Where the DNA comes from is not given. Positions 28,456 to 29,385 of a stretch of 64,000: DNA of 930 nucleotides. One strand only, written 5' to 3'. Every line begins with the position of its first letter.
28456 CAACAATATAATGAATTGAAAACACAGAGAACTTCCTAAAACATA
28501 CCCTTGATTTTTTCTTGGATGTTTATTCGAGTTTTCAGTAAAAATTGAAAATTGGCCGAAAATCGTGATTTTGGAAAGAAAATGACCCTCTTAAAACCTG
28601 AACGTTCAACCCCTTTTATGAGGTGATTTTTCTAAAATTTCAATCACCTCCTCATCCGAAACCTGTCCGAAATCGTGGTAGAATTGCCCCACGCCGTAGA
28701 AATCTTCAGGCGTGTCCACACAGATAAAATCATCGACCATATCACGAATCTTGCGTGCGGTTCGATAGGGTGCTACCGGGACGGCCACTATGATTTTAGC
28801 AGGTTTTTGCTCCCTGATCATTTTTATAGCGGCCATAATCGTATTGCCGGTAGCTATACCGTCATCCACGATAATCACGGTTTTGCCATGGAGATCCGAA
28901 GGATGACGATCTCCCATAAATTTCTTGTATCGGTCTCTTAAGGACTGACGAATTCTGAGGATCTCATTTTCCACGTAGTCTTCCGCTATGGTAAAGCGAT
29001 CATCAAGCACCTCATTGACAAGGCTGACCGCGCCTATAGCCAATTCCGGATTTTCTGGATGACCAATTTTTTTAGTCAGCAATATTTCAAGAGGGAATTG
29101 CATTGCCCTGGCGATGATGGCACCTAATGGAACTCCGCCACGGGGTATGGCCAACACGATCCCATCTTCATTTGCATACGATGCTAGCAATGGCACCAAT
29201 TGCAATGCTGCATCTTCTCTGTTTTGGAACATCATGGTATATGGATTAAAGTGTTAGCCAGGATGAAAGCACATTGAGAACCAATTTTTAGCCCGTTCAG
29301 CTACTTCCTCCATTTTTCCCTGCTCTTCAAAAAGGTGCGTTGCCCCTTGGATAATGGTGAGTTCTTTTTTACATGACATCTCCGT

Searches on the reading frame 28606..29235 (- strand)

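Call 38: search_protein_families(library=pfam, proteins=[window:28606-29235:-])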
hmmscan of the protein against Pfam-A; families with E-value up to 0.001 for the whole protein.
window:28606-29235:- (209 aa): 3 families
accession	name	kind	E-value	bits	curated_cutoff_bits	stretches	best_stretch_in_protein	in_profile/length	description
PF00156.33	Pribosyltran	-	4e-20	72.2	26.3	1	20-189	26-157/158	Phosphoribosyl transferase domain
PF14681.12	UPRTase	-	7.6e-07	29.2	27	1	105-155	108-160/206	Uracil phosphoribosyltransferase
PF15609.12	PRTase_2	-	1.1e-05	25.5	28.8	1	117-161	119-163/188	Phosphoribosyl transferase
